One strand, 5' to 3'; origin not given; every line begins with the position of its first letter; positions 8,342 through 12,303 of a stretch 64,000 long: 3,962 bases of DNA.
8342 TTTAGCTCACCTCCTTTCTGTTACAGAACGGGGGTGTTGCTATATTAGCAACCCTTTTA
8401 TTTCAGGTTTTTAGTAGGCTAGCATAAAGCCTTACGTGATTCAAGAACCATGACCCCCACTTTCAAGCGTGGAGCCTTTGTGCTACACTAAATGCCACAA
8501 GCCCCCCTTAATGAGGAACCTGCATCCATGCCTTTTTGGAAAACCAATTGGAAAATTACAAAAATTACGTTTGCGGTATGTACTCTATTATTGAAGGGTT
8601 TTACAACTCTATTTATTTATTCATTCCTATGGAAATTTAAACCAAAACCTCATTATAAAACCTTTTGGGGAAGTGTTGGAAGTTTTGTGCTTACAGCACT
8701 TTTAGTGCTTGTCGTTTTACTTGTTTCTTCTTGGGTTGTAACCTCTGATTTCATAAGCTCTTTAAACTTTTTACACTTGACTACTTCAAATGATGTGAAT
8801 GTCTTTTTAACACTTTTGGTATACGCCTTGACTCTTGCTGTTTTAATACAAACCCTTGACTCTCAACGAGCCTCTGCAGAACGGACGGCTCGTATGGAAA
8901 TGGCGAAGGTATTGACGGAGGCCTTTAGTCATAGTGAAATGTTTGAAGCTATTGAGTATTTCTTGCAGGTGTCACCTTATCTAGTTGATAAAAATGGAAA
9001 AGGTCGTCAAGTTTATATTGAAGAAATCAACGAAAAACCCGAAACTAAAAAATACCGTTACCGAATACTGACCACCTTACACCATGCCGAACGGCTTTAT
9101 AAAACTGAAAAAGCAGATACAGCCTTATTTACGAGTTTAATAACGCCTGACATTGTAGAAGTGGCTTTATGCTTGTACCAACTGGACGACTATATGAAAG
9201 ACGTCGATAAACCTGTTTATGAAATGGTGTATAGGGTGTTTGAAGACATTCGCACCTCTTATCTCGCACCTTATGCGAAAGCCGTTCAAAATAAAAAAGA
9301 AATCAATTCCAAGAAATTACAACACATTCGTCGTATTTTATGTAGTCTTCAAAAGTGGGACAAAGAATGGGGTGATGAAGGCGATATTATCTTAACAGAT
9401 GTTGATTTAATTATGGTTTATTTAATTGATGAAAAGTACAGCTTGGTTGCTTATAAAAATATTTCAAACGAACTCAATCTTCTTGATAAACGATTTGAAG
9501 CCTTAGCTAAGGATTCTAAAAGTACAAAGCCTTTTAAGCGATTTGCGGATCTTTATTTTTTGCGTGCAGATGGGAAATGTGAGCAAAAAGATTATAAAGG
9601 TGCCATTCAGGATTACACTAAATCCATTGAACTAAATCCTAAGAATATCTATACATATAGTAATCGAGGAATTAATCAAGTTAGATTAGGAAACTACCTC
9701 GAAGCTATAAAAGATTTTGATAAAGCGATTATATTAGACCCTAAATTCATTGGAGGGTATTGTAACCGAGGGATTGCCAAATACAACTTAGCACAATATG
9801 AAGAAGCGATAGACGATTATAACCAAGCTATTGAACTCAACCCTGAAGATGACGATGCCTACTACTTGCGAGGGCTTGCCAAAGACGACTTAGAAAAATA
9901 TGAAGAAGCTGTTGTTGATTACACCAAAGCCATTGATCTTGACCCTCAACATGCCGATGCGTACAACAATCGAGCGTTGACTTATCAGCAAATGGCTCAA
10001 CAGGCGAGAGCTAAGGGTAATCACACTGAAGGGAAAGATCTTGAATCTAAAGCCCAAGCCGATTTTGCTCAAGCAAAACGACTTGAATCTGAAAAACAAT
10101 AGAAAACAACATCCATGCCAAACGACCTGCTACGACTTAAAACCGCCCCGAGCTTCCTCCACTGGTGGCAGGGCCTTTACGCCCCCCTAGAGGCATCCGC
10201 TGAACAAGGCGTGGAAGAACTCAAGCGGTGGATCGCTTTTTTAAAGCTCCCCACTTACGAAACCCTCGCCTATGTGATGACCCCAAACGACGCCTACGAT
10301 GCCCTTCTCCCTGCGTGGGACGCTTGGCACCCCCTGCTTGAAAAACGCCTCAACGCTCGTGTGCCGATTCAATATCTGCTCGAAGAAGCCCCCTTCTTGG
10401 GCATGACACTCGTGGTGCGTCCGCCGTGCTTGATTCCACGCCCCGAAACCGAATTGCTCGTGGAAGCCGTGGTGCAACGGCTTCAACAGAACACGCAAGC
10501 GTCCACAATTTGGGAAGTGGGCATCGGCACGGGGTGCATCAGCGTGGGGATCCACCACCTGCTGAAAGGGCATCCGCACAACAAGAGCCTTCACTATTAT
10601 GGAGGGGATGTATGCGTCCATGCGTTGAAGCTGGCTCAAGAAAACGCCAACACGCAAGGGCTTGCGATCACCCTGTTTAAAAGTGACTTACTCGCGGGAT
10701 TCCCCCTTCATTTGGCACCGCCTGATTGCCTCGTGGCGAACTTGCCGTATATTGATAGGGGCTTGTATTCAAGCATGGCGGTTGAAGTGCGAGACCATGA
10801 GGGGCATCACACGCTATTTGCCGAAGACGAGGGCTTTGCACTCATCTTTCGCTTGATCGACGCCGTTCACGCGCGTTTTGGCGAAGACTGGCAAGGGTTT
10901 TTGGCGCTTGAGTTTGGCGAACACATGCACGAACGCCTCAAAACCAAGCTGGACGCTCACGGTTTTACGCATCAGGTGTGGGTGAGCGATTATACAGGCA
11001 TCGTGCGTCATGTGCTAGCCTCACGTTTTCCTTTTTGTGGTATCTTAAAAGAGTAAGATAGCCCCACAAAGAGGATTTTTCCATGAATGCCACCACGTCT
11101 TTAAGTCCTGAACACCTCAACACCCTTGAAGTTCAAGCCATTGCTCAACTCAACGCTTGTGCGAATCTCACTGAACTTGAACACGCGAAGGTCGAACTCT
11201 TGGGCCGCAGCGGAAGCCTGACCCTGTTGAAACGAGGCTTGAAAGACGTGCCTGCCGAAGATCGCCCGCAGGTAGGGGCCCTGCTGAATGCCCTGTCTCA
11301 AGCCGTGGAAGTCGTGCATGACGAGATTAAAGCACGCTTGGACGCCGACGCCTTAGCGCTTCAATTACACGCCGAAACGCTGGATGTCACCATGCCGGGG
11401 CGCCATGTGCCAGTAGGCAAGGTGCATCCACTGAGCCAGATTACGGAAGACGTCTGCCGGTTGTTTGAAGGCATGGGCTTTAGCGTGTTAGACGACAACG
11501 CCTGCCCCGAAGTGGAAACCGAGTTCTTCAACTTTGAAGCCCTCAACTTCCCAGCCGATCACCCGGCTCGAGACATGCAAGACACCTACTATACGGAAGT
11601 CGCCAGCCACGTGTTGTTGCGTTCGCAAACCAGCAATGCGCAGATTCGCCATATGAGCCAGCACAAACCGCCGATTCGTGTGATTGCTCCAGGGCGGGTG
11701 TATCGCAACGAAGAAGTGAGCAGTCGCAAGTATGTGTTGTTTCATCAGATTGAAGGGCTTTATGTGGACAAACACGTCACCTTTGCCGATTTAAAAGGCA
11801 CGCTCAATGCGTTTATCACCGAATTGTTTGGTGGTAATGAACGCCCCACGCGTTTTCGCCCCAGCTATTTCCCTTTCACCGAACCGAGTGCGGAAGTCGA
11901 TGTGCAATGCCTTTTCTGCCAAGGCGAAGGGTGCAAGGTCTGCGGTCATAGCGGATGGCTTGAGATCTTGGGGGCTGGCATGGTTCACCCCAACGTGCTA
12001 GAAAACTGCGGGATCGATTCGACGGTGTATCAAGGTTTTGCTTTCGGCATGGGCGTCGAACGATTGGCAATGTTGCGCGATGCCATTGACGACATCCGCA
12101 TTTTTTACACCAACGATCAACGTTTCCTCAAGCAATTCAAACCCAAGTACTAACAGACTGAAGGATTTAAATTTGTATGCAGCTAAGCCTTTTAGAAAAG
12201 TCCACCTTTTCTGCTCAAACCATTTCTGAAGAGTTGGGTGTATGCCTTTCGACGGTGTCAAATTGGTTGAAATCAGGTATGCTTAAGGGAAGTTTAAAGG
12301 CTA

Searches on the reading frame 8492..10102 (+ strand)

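Call 3: search_protein_families(library=pfam, proteins=[window:8492-10102:+], max_evalue=0.1)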
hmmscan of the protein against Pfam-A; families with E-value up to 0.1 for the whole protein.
window:8492-10102:+ (536 aa): 19 families
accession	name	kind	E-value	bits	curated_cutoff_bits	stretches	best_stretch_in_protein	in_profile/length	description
PF13414.12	TPR_11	-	2.2e-33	114.1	26.8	4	467-501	7-41/42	TPR repeat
PF00515.34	TPR_1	-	2.7e-32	109.7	27.8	4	423-453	4-34/34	Tetratricopeptide repeat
PF07719.23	TPR_2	-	1.1e-24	84.9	27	4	422-453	3-34/34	Tetratricopeptide repeat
PF13431.12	TPR_17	-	2e-23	81.1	24.4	4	477-508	2-33/34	Tetratricopeptide repeat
PF13181.12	TPR_8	-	4.6e-20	70.5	25.7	2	455-487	2-34/34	Tetratricopeptide repeat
PF13371.12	TPR_9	-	7.6e-17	61.5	35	2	412-460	21-69/73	Tetratricopeptide repeat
PF13432.12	TPR_16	-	7.1e-12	46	32.7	2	425-487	2-64/65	Tetratricopeptide repeat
PF13424.12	TPR_12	-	4.6e-10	40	30.1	3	388-449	5-67/77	Tetratricopeptide repeat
PF13428.12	TPR_14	-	2.9e-08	34.1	23.5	1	429-461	10-42/44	Tetratricopeptide repeat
PF10516.15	SHNi-TPR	-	1.5e-07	31.3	21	0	468-483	15-30/38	SHNi-TPR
PF14559.12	TPR_19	-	3.4e-07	30.9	25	0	468-507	5-44/68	Tetratricopeptide repeat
PF01239.28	PPTA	-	2e-05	24.5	29.5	0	370-392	3-25/32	Protein prenyltransferase alpha subunit repeat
PF13174.12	TPR_6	-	0.00011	23.1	26.3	0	426-452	6-32/33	Tetratricopeptide repeat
PF25575.1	TPR_BSK1_C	-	0.00028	21.2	42.2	0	335-418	32-109/118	Serine/threonine-protein kinase BSK1-like, TPR repeats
PF12895.13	ANAPC3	-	0.00071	20.2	27.2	1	431-474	34-76/82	Anaphase-promoting complex, cyclosome, subunit 3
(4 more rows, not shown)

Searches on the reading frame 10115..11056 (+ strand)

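Call 3: search_protein_families(library=pfam, proteins=[window:10115-11056:+], max_evalue=0.1)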
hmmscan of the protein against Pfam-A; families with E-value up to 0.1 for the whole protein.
window:10115-11056:+ (313 aa): 2 families
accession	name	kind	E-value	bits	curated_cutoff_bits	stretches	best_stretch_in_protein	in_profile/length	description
PF13649.12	Methyltransf_25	-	0.00091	20.3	27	1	133-213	2-77/97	Methyltransferase domain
PF10017.15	Methyltransf_33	-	0.097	12.1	23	0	109-178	43-108/304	Histidine-specific methyltransferase, SAM-dependent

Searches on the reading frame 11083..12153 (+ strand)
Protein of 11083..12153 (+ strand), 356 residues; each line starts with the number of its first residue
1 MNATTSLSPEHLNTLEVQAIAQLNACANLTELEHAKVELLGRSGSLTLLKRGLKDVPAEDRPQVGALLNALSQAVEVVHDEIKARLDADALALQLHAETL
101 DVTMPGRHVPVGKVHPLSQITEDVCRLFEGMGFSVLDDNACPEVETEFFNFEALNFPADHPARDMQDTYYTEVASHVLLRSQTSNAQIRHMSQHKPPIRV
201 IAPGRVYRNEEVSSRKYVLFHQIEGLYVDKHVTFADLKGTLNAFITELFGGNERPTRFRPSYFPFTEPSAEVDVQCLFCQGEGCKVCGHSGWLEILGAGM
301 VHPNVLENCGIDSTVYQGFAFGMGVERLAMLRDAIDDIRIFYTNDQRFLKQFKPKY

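Call 3: search_protein_families(library=pfam, proteins=[window:11083-12153:+], max_evalue=0.1)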
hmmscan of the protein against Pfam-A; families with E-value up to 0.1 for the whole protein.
window:11083-12153:+ (356 aa): 4 families
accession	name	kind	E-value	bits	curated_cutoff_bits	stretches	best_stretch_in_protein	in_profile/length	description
PF01409.25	tRNA-synt_2d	-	3e-95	318.8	19.8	1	100-352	2-246/246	tRNA synthetases class II core domain (F)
PF02912.23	Phe_tRNA-synt_N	-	2.9e-17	62.8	22.3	1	28-95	2-69/69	Aminoacyl tRNA synthetase class II, N-terminal domain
PF17759.6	tRNA_synthFbeta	-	0.015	15.2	22.4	1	229-316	127-208/214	Phenylalanyl tRNA synthetase beta chain CLM domain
PF24218.1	DUF7437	-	0.018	15.2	27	1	60-94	12-46/66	Family of unknown function (DUF7437)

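Call 4: search_protein_families(library=ncbifam, proteins=[window:11083-12153:+], max_evalue=0.1)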
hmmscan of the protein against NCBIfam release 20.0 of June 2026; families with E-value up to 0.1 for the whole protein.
window:11083-12153:+ (356 aa): 5 families
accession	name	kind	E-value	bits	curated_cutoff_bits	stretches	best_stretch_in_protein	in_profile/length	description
TIGR00468.1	pheS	equivalog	3.2e-97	325.6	237.45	1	49-353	5-323/324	phenylalanine--tRNA ligase subunit alpha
NF003210.0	PRK04172.1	equivalog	4.8e-63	213.7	350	2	172-353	327-492/496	phenylalanine--tRNA ligase subunit alpha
NF051887.1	PheS_related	equivalog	1.1e-40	139.8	300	1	113-353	10-240/349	PheS-related mystery ligase SrmL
TIGR00469.1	pheS_mito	equivalog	2.6e-36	125.3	258.35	2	256-353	259-344/451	phenylalanine--tRNA ligase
TIGR00470.1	sepS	equivalog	1.8e-06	26.7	380.65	1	192-340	202-339/533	O-phosphoserine--tRNA ligase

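Call 34: find_homologous_proteins(query=window:11083-12153:+, max_evalue=1e-30)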
Query window:11083-12153:+ (356 aa): 8000 proteins with E <= 1e-30 among 8000 candidates; the best 120 are listed.
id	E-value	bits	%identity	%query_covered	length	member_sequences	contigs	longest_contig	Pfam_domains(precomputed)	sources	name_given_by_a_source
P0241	6.6e-226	767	94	100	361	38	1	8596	PF01409.26,PF02912.24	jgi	jgi:phenylalanyl-tRNA synthetase alpha chain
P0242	1.4e-200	684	85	100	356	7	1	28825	PF01409.26,PF02912.24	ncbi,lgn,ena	-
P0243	4.0e-184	630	78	99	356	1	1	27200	PF01409.26,PF02912.24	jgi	-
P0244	8.0e-181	619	77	98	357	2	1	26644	PF01409.26,PF02912.24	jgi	jgi:phenylalanyl-tRNA synthetase alpha chain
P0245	2.7e-176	604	76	98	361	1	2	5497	PF01409.26,PF02912.24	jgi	jgi:phenylalanyl-tRNA synthetase alpha chain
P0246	6.7e-175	600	73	100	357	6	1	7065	PF01409.26,PF02912.24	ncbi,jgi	jgi:phenylalanyl-tRNA synthetase alpha chain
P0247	4.0e-173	594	74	99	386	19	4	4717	PF01409.26,PF02912.24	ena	-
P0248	3.1e-171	587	73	99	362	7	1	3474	PF01409.26,PF02912.24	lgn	-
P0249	7.6e-168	576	72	99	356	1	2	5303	PF01409.26,PF02912.24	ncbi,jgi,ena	jgi:phenylalanyl-tRNA synthetase alpha chain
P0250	4.8e-163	561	99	68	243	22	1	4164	PF01409.26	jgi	jgi:phenylalanyl-tRNA synthetase alpha chain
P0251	1.0e-159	550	71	97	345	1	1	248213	PF01409.26,PF02912.24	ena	-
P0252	8.5e-159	547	72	92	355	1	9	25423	PF01409.26,PF02912.24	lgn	-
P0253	2.8e-155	535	67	98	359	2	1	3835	PF01409.26,PF02912.24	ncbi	ncbi:MAG: phenylalanine--tRNA ligase subunit alpha [Vampirovibrionales bacterium]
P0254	1.1e-153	530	69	97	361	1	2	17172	PF01409.26,PF02912.24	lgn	-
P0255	1.2e-153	530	69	94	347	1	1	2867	PF01409.26,PF02912.24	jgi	jgi:phenylalanyl-tRNA synthetase alpha chain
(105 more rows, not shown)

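Call 38: find_encoding_contigs(protein=P0242, flank=6000, max_places=3)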
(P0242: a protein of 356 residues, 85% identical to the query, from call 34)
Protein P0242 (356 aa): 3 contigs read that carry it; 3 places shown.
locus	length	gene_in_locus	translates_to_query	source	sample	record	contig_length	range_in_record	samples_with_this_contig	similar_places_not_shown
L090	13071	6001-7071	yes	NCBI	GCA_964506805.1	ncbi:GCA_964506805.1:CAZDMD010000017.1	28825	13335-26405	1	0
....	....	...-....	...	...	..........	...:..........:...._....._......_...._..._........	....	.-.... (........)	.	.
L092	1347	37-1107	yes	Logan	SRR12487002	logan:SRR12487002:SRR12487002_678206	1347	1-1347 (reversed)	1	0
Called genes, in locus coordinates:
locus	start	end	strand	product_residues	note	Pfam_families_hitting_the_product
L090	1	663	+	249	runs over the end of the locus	PF00300:His_Phos_1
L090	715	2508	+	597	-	-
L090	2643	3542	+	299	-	PF00669:Flagellin_N, PF00700:Flagellin_C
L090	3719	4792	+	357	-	PF00575:S1 (weak), PF21710:Spt6_S1 (faint), PF00575:S1, PF23459:S1_RRP5 (weak)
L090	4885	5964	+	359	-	-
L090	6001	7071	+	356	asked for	PF02912:Phe_tRNA-synt_N, PF01409:tRNA-synt_2d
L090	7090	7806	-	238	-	PF07963:N_methyl (weak)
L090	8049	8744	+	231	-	-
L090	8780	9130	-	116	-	PF02261:Asp_decarbox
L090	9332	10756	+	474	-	PF02874:ATP-synt_ab_N, PF00006:ATP-synt_ab, PF22919:ATP-synt_VA_C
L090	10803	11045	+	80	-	PF02823:ATP-synt_DE_N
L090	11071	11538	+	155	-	PF14588:YjgF_endoribonc, PF01042:Ribonuc_L-PSP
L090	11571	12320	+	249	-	PF03824:NicO (weak), PF13386:DsbD_2 (weak)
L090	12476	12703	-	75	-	-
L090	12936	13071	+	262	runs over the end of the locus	-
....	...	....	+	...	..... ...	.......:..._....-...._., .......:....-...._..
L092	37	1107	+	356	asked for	PF02912:Phe_tRNA-synt_N, PF01409:tRNA-synt_2d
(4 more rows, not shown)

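Call 39: find_encoding_contigs(protein=P0243, flank=6000, max_places=3)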
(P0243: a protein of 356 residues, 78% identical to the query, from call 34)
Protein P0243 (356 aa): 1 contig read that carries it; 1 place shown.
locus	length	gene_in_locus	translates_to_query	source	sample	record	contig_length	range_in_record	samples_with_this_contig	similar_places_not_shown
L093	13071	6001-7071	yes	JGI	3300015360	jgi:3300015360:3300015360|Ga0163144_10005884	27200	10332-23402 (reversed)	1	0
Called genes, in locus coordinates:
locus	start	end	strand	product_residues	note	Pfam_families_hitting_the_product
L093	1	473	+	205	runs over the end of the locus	PF07963:N_methyl (weak)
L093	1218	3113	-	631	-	PF02321:OEP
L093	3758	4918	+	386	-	PF00575:S1, PF23459:S1_RRP5 (weak)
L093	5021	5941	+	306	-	-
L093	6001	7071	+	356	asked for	PF02912:Phe_tRNA-synt_N, PF01409:tRNA-synt_2d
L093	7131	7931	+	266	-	PF19420:DDAH_eukar, PF02274:ADI (faint)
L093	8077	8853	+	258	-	PF00005:ABC_tran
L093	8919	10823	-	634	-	PF07244:POTRA, PF25282:POTRA1_3_Toc75 (faint), PF07244:POTRA (weak), PF08479:POTRA_2, PF07244:POTRA, PF01103:Omp85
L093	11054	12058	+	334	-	PF00892:EamA, PF06027:SLC35F, PF00892:EamA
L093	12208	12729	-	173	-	PF01242:PTPS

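Call 40: find_encoding_contigs(protein=P0241, flank=6000, max_places=3)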
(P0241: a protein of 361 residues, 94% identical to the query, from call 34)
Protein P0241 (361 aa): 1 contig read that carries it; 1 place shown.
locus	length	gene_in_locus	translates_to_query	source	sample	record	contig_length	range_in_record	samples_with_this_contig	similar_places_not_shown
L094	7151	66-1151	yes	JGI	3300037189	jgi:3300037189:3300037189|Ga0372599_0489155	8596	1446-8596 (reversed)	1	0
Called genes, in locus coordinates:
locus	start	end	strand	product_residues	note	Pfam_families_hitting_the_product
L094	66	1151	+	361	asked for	PF02912:Phe_tRNA-synt_N, PF01409:tRNA-synt_2d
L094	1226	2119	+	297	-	PF00149:Metallophos, PF12850:Metallophos_2 (faint)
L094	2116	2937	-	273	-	-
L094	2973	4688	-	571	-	-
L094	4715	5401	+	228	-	PF01812:5-FTHF_cyc-lig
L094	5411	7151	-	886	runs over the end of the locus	PF01624:MutS_I, PF05188:MutS_II, PF05192:MutS_III, PF05190:MutS_IV, PF00488:MutS_V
